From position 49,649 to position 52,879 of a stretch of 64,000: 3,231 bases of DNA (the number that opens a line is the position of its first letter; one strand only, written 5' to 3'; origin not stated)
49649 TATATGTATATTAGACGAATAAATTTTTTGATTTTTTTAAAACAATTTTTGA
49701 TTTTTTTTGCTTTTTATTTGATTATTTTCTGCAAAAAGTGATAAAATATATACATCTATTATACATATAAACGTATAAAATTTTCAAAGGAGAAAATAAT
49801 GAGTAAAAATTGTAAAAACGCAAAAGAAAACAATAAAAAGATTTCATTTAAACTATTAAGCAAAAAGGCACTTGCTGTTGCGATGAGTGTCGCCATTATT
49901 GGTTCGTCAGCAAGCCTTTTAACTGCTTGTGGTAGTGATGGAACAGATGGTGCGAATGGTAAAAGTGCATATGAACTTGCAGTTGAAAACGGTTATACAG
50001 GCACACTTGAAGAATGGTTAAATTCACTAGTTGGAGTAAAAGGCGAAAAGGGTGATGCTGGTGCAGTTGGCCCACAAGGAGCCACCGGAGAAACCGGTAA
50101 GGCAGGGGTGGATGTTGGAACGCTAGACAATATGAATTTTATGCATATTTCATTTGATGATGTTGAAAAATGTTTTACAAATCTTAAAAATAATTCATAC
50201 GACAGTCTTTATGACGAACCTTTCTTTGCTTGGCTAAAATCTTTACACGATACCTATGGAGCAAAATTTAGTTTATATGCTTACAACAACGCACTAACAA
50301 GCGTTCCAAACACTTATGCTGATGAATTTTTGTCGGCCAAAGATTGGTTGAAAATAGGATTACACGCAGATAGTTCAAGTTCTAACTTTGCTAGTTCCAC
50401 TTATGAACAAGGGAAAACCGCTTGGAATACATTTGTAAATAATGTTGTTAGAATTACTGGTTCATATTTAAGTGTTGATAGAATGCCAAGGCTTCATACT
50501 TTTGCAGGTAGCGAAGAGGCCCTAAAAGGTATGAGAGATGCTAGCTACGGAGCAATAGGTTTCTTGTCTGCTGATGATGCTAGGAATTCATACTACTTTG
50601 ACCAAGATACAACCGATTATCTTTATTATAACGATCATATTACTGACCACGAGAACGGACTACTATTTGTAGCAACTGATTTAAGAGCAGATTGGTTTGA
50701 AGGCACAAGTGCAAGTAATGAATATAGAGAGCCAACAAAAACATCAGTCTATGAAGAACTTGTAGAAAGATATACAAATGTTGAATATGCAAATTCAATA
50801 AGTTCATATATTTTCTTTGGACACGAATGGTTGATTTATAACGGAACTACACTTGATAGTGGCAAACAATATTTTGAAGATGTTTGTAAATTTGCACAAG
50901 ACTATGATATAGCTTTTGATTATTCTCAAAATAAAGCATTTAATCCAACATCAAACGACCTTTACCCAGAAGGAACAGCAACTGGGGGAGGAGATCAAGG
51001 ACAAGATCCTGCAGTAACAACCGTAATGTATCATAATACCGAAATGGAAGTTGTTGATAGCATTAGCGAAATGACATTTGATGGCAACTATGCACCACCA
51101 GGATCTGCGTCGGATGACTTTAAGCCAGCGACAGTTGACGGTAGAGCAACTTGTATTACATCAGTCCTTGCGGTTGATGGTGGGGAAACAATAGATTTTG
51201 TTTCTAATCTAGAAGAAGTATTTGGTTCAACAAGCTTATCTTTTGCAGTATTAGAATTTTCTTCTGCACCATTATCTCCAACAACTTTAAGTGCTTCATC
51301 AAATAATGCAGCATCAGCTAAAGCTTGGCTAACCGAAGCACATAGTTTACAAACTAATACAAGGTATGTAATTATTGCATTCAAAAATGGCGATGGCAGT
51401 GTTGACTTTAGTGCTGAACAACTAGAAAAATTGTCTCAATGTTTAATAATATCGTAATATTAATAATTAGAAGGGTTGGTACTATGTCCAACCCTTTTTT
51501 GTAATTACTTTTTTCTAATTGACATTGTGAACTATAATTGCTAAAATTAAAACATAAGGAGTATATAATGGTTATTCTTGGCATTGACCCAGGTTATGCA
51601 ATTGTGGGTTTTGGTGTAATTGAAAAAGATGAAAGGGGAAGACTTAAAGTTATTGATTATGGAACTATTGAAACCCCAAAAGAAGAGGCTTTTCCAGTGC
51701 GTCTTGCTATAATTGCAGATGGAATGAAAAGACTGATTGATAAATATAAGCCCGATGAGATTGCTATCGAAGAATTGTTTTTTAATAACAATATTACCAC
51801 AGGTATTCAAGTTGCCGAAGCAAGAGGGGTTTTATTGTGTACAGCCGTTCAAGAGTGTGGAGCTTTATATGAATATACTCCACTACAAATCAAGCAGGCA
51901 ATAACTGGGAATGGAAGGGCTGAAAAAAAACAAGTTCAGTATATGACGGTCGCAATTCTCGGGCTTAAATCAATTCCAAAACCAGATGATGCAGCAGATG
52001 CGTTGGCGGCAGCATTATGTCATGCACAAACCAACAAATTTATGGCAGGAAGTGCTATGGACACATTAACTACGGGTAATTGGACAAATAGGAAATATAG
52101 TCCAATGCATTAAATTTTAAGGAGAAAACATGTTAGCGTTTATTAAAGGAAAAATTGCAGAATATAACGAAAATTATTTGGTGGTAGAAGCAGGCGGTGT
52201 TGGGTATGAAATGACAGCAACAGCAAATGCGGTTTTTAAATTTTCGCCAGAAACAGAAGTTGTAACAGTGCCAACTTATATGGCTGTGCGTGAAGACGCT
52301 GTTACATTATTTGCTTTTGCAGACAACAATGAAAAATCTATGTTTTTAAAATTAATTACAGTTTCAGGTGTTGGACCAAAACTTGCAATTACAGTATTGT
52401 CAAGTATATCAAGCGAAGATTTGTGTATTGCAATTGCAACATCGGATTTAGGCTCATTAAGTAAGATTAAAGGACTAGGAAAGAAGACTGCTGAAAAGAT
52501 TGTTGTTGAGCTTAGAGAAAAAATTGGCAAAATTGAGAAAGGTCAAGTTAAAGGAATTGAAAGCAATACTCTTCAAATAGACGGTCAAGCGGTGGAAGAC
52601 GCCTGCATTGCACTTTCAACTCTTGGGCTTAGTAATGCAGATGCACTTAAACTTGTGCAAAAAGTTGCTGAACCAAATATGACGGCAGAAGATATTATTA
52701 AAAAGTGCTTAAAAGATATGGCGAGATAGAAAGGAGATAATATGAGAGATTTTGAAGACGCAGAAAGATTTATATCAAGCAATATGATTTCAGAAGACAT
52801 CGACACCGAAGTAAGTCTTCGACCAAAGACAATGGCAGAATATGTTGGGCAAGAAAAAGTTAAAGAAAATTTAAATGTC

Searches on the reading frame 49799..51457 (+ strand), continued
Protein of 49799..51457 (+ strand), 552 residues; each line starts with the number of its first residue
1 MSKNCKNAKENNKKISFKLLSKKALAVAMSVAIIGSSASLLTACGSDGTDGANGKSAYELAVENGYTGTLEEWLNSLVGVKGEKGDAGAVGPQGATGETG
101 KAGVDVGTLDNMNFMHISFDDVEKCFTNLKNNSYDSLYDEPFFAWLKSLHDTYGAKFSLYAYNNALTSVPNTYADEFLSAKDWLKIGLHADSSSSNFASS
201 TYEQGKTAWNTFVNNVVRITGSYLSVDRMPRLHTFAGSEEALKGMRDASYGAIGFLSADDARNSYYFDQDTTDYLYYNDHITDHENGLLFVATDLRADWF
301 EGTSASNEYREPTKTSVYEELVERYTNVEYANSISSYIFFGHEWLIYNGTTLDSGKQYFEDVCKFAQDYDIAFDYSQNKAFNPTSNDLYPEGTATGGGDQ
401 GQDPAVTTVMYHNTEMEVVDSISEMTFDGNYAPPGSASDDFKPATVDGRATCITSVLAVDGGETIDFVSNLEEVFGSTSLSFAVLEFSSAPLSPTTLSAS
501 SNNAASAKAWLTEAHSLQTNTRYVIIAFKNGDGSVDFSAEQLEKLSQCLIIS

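Call 45: find_homologous_proteins(query=L030:360-1322:+, max_evalue=1e-20)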
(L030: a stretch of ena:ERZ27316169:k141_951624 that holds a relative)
Query L030:360-1322:+ (321 aa): 6762 proteins with E <= 1e-20 among 8000 candidates; the best 120 are listed.
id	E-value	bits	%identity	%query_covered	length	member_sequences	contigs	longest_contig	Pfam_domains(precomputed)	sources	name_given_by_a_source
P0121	7.2e-207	704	100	100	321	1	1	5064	PF00589.28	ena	-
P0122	6.2e-150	517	76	97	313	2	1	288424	PF00589.28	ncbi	-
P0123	4.4e-149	514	76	97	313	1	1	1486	PF00589.28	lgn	-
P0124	3.5e-146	504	75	97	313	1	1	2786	PF00589.28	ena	-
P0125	9.6e-146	503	74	97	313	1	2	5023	PF00589.28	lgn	-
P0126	1.2e-145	503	75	97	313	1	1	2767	PF00589.28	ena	-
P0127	1.4e-145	502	74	97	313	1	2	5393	PF00589.28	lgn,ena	-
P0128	8.7e-145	500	73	97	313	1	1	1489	PF00589.28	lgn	-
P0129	2.7e-144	498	72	97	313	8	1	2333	PF00589.28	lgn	-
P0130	3.5e-144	498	73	97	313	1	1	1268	PF00589.28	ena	-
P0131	4.6e-144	497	72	97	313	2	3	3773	PF00589.28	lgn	-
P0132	5.5e-143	494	72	97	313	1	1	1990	PF00589.28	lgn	-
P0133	1.6e-142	492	71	97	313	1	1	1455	PF00589.28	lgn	-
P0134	3.0e-141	488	72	97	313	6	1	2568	PF00589.28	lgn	-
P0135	5.5e-141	487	71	97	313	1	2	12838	PF00589.28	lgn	-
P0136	4.4e-133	461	69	97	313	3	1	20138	PF00589.28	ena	-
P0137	3.2e-122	426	62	97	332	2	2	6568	PF00589.28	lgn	-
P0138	8.8e-116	405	63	97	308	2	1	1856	PF00589.28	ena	-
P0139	9.2e-108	378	58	97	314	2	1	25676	PF00589.28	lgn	-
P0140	9.0e-100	352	52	97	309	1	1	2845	PF14659.13,PF00589.28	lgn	-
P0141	1.3e-99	351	54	98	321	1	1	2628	PF14659.13,PF00589.28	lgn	-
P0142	3.0e-95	337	54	96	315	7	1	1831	PF14659.13,PF00589.28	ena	-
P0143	2.3e-94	334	54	96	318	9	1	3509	PF14659.13,PF00589.28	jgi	-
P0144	2.1e-93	331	55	97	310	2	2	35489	PF00589.28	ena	-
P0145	3.5e-93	330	53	96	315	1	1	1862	PF00589.28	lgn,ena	-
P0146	1.4e-92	328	53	98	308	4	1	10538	PF00589.28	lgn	-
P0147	2.3e-91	324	53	95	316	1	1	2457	PF14659.13,PF00589.28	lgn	-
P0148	2.9e-90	321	53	96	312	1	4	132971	PF00589.28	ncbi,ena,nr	ncbi:MAG: site-specific integrase [Clostridia bacterium]|nr:site-specific integrase [Clostridia bact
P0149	1.0e-88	316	50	96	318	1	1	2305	PF00589.28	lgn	-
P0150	4.6e-88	314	52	96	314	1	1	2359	PF00589.28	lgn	-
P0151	3.2e-87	311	50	96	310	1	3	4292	PF00589.28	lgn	-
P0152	8.7e-87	309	48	96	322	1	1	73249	PF00589.28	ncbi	-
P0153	1.6e-86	308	51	96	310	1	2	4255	PF00589.28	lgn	-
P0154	5.5e-86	307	49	96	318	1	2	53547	PF00589.28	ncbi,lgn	-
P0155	7.7e-86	306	51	95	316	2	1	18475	PF14659.13,PF00589.28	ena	-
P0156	1.0e-85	306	50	96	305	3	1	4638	PF14659.13,PF00589.28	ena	-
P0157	3.8e-85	304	49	96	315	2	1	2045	PF00589.28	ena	-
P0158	4.0e-84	301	49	94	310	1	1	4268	PF00589.28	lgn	-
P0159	5.0e-83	297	47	98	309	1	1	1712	PF00589.28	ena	-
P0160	1.2e-80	289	51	96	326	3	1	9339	PF00589.28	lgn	-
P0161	1.7e-80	289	45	96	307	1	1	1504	PF00589.28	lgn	-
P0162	2.4e-80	288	47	97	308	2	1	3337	PF00589.28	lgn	-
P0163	1.2e-79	286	48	96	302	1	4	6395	PF00589.28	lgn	-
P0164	1.3e-76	276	47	96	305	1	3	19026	PF00589.28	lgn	-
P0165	1.6e-76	276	47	96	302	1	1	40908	PF00589.28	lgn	-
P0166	1.7e-76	276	46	96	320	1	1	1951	PF00589.28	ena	-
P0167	9.6e-76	273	45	97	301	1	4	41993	PF00589.28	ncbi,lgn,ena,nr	ncbi:MAG: site-specific integrase [Clostridia bacterium]|nr:site-specific integrase [Clostridia bact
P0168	3.0e-75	271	51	83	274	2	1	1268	PF00589.28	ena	-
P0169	9.6e-75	270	47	96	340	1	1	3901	PF00589.28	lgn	-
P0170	1.5e-74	269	55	70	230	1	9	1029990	PF00589.28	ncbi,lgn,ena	-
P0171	1.1e-72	263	44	97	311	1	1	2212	PF00589.28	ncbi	-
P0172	5.7e-71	257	44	95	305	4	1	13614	PF00589.28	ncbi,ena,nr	ncbi:MAG: site-specific integrase [Clostridia bacterium]|nr:site-specific integrase [Clostridia bact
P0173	2.1e-70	256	45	95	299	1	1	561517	PF00589.28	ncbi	-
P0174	7.1e-70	254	47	94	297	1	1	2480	PF00589.28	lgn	-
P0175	2.2e-69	252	45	95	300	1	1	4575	PF00589.28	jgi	-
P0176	2.9e-69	252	45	96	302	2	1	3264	PF00589.28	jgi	-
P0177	4.2e-69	251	45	95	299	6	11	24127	PF00589.28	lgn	-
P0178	4.5e-69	251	45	95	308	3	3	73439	PF00589.28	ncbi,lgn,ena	-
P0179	8.2e-69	250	45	95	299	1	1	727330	PF00589.28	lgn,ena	-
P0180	8.3e-69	250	45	95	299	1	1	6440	PF00589.28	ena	-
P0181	1.4e-68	250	47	96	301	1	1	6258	PF00589.28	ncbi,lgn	-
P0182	1.8e-68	249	44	96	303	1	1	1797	PF00589.28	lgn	-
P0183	1.9e-68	249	48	96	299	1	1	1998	PF00589.28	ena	-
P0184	2.4e-68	249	44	95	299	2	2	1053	PF00589.28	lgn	-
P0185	3.8e-68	248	44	96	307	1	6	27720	PF00589.28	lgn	-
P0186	4.5e-68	248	44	96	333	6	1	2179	PF00589.28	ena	-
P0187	5.3e-68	248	44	96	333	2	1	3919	PF00589.28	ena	-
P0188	7.1e-68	247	47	97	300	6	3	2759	PF00589.28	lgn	-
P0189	1.1e-67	247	44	96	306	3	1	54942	PF00589.28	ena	-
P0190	2.6e-67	245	44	95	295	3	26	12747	PF00589.28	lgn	-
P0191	4.0e-67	245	46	96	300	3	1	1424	PF00589.28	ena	-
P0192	5.6e-67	244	43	96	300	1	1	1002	PF00589.28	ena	-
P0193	6.0e-67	244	44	96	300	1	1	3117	PF00589.28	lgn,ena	-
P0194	6.6e-67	244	44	96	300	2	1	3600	PF00589.28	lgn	-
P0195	6.8e-67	244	44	97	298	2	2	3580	PF00589.28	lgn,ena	-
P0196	8.4e-67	244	45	95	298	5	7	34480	PF00589.28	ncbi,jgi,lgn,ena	-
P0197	1.2e-66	243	44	96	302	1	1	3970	PF00589.28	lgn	-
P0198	1.5e-66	243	43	96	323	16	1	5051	PF00589.28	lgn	-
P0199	1.7e-66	243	44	96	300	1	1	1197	PF00589.28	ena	-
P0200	1.9e-66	243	44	96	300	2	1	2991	PF00589.28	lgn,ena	-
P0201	1.9e-66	243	44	96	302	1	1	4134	PF00589.28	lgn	-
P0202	2.0e-66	242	42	97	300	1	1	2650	PF00589.28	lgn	-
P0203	2.1e-66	242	43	96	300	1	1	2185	PF00589.28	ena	-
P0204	4.4e-66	241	43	97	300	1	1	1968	PF00589.28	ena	-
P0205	4.5e-66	241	43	96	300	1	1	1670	PF00589.28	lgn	-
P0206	5.1e-66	241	43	96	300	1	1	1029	PF00589.28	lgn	-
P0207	7.4e-66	241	44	96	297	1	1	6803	PF00589.28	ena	-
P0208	1.0e-65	240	44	96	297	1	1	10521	PF00589.28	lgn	-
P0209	1.1e-65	240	44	96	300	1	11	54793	PF00589.28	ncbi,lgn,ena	-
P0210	1.3e-65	240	44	96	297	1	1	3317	PF00589.28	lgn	-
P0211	1.7e-65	239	44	96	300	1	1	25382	PF00589.28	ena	-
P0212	1.9e-65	239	44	96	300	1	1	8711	PF00589.28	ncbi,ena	-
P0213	3.5e-65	238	44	94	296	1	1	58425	PF00589.28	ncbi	-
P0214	3.7e-65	238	43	96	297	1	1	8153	PF00589.28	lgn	-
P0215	5.9e-65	238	44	95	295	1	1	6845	PF00589.28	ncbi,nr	ncbi:MAG TPA: hypothetical protein DCZ34_00405 [Clostridiales bacterium]|nr:hypothetical protein [Cl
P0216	6.4e-65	238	42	96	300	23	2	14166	PF00589.28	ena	-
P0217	6.5e-65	238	43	96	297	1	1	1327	PF00589.28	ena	-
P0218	1.2e-64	237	42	96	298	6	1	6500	PF00589.28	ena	-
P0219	1.3e-64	236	43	96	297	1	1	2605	PF00589.28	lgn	-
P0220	1.6e-64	236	42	97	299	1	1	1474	PF00589.28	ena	-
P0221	1.9e-64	236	43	96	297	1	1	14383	PF00589.28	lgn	-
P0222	1.9e-64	236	42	96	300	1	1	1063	PF00589.28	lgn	-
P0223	1.9e-64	236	43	93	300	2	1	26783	PF00589.28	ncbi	-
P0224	2.3e-64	236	42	96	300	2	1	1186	PF00589.28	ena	-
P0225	2.4e-64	236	43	95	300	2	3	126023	PF00589.28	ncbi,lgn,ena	-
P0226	2.4e-64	236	43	97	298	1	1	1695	PF00589.28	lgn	-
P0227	2.5e-64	236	42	96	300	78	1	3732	PF00589.28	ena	-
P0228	3.2e-64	235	43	96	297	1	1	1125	PF00589.28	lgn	-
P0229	3.6e-64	235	43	96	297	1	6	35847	PF00589.28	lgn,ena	-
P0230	3.9e-64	235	42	96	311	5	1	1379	PF00589.28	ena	-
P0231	6.3e-64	234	48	74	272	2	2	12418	PF00589.28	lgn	-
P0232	7.6e-64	234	43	94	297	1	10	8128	PF00589.28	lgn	-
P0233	8.1e-64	234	43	93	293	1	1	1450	PF00589.28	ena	-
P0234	1.4e-63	233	44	96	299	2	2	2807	PF00589.28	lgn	-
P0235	1.5e-63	233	43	97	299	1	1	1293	PF00589.28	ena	-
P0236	1.6e-63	233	43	93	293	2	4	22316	PF00589.28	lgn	-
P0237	2.5e-63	232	42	96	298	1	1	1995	PF00589.28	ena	-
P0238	3.0e-63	232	42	96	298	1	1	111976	PF00589.28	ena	-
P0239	3.3e-63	232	41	96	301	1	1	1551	PF00589.28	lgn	-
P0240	3.7e-63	232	42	96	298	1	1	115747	PF00589.28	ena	-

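Call 46: find_encoding_contigs(protein=P0122, flank=4000, max_places=6)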
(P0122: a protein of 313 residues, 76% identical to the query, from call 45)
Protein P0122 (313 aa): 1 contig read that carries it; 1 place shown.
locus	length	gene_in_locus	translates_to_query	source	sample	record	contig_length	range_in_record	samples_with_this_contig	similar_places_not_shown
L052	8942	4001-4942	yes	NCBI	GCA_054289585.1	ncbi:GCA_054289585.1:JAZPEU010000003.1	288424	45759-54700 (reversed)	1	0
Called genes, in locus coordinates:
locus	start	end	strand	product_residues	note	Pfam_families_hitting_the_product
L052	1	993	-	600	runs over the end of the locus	PF01541:GIY-YIG, PF27096:UvrC_M, PF02151:UVR (faint), PF22920:UvrC_RNaseH, PF08459:UvrC_RNaseH_dom, PF12826:HHH_2, PF14520:HHH_5, PF00633:HHH (weak)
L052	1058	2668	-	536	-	PF00133:tRNA-synt_1, PF01406:tRNA-synt_1e (weak), PF09334:tRNA-synt_1g, PF01406:tRNA-synt_1e, PF01921:tRNA-synt_1f (weak), PF08264:Anticodon_1 (weak), PF19303:Anticodon_3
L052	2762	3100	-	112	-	PF12840:HTH_20 (weak), PF01022:HTH_5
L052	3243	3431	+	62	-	-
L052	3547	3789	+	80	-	PF13443:HTH_26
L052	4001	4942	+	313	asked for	PF00589:Phage_integrase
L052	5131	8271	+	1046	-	PF00149:Metallophos, PF09479:Flg_new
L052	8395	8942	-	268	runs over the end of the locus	PF13276:HTH_21, PF00665:rve, PF13683:rve_3, PF13333:rve_2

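Call 47: find_encoding_contigs(protein=P0136, flank=4000, max_places=6)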
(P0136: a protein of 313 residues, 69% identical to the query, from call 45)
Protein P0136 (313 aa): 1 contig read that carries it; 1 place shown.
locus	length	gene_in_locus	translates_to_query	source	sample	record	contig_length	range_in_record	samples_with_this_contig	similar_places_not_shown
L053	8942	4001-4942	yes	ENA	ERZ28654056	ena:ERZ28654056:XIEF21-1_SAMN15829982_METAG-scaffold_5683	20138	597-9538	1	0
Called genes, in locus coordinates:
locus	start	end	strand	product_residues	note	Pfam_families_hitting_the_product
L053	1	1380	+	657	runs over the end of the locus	?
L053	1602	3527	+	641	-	PF13715:CarbopepD_reg_2 (weak), PF23591:CILP (weak)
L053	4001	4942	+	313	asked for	PF00589:Phage_integrase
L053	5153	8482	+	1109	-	PF00149:Metallophos (weak), PF02368:Big_2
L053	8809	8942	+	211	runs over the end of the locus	PF02223:Thymidylate_kin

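Call 68: search_solved_structures(query=window:49799-51457:+, max_evalue=0.01)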
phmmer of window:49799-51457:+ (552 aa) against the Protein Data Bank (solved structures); distinct sequences matched with E-value up to 0.01: 0.

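Call 82: predict_structure(alignment_id=A2)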
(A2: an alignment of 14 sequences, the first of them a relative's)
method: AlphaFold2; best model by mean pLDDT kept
length: 552 residues; sequences in the alignment: 14
mean_pLDDT: 73.1   pTM: 0.53
mean pLDDT of the five models: 73.1, 72.4, 71.0, 66.4, 59.0
residues with pLDDT >= 90: 139; 70-90: 239; 50-70: 66; < 50: 108
segments of 3 or more residues with pLDDT < 50: 1-25, 35-55, 73-111, 192-195, 391-404
pLDDT, mean of each block of 10 residues (from residue 1): 30 31 49 46 29 42 60 42 26 25 28 79 94 94 97 93 91 93 90 57 86 92 88 75 83 79 77 81 80 84 67 89 83 74 90 91 92 61 69 32 56 85 83 83 79 88 82 78 92 85 86 88 92 85 85 81
secondary structure, 60 per line:
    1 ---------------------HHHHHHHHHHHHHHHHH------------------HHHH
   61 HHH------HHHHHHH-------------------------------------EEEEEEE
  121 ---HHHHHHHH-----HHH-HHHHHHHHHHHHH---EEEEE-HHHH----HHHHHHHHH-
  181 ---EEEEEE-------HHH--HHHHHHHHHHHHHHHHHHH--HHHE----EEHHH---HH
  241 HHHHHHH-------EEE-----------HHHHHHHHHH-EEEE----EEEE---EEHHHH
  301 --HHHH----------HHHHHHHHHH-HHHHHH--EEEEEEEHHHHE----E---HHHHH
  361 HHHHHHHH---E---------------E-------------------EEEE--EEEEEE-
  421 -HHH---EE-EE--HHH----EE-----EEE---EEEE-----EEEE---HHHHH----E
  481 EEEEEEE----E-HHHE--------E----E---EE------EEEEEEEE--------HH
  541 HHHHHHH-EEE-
elements in order: H22-38 H57-63 H70-76 E114-120 H124-131 H141-153 E157-161 H163-166 H171-179 E184-189 H202-220 H239-247 E255-257 H269-278 E280-283 E288-291 H297-300 H303-306 H317-326 H328-333 E336-342 H343-346 H356-368 E408-411 E414-419 E449-451 E455-458 E464-467 H471-475 E480-487 E523-530 H539-547 E549-551

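Call 84: fold_search(model_id=the predicted structure, library=pdb)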
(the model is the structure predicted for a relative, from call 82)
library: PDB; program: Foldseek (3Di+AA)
matches with E <= 10: 604; with E <= 0.001: 8
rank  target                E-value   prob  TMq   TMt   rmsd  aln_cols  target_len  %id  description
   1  3rxz_C                8.0e-06  1.00  0.27  0.46  11.7       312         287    8  Crystal structure of putative polysaccharide deacetylase from Mycobacterium smegmatis (released 2011-06-22)
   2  3rxz_B                1.4e-05  1.00  0.26  0.45  11.9       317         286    8  Crystal structure of putative polysaccharide deacetylase from Mycobacterium smegmatis (released 2011-06-22)
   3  3rxz_A                1.0e-04  1.00  0.26  0.46  12.0       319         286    9  Crystal structure of putative polysaccharide deacetylase from Mycobacterium smegmatis (released 2011-06-22)
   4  8cd0_A                1.3e-04  1.00  0.28  0.23   7.4       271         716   12  Human heparan sulfate N-deacetylase-N-sulfotransferase 1 in complex with calcium, 3'-phosphoadenosine-5'-phosphosulfat (released 2024-02-07)
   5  8ccy                  2.5e-04  1.00  0.27  0.21   7.1       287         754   12  Human heparan sulfate N-deacetylase-N-sulfotransferase 1 in complex with calcium and 3'-phosphoadenosine-5'-phosphosulfa (released 2024-02-07)
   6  6hm9                  2.6e-04  1.00  0.23  0.42   6.5       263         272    8  Crystal structure of a BA3943 mutant,a CE4 family pseudoenzyme with restored enzymatic activity. (released 2019-10-09)
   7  8t0j                  2.8e-04  1.00  0.30  0.55   5.2       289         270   12  Salmonella Typhimurium ArnD (released 2023-10-18)
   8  7bkf                  5.6e-04  1.00  0.24  0.42   6.6       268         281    8  Crystal structure of WT BA3943, a CE4 family pseudoenzyme from Bacillus Anthracis (released 2021-05-19)
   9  6hpa                  1.0e-03  1.00  0.24  0.43   6.4       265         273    7  Crystal structure of a BA3943 mutant,a CE4 family pseudoenzyme (released 2019-10-09)
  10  1wky                  1.1e-03  0.47  0.16  0.19  20.7       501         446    7  Crystal structure of alkaline mannanase from Bacillus sp. strain JAMB-602: catalytic domain and its Carbohydrate Binding (released 2005-06-15)
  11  5lgc_A                1.5e-03  1.00  0.26  0.62   5.8       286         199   10  T48 deacetylase with substrate (released 2017-08-02)
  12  4ny2_A                1.5e-03  0.89  0.25  0.31  12.2       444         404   11  Structure of Vibrio cholerae chitin de-N-acetylase in complex with acetate ion (ACT) in P 21 (released 2014-08-13)
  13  7ax7                  1.7e-03  1.00  0.25  0.58   5.2       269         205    9  Crystal structure of the Xyl-CE4 domain of a multidomain xylanase from the hindgut metagenome of Trinervitermes trinervo (released 2020-11-18)
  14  5lfz                  2.0e-03  1.00  0.27  0.65   5.4       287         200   12  T48 deacetylase (released 2017-08-02)
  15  5u7s_B                2.3e-03  0.38  0.16  0.23  13.3       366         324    9  Crystal structure of a fructose-bisphosphate aldolase, class II, Calvin cycle subtype from Acinetobacter baumannii (released 2016-12-28)
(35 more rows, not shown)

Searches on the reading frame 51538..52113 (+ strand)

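Call 7: search_protein_families(library=pfam, proteins=[window:51538-52113:+], max_evalue=0.01)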
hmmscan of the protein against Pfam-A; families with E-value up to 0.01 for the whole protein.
window:51538-52113:+ (191 aa): 1 family
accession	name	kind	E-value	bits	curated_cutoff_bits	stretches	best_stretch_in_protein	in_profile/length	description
PF02075.23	RuvC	-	1.8e-48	164.6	22.2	1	13-162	1-148/148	Crossover junction endodeoxyribonuclease RuvC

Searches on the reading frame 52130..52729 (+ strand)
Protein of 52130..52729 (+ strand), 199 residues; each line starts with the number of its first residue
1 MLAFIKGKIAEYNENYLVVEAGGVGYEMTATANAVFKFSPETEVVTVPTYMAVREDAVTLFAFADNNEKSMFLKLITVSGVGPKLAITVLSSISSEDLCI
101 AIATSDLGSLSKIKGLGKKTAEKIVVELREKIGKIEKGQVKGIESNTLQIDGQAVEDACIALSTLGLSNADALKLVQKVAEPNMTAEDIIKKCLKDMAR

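Call 7: search_protein_families(library=pfam, proteins=[window:52130-52729:+], max_evalue=0.01)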
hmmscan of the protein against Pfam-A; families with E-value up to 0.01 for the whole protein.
window:52130-52729:+ (199 aa): 5 families
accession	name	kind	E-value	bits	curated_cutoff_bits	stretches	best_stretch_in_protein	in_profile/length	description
PF01330.27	RuvA_N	-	6.1e-18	65.1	23.6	1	1-61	1-60/61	RuvA N terminal domain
PF14520.12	HHH_5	-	3.5e-15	56.7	27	1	72-130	1-57/57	Helix-hairpin-helix domain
PF07499.19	RuvA_C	-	6.9e-10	39.7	24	1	154-197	2-46/47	RuvA, C-terminal domain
PF00633.29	HHH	-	6.1e-06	26.3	24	0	110-125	13-28/30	Helix-hairpin-helix motif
PF12836.13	HHH_3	-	5e-05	23.8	27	1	104-137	10-42/65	Helix-hairpin-helix motif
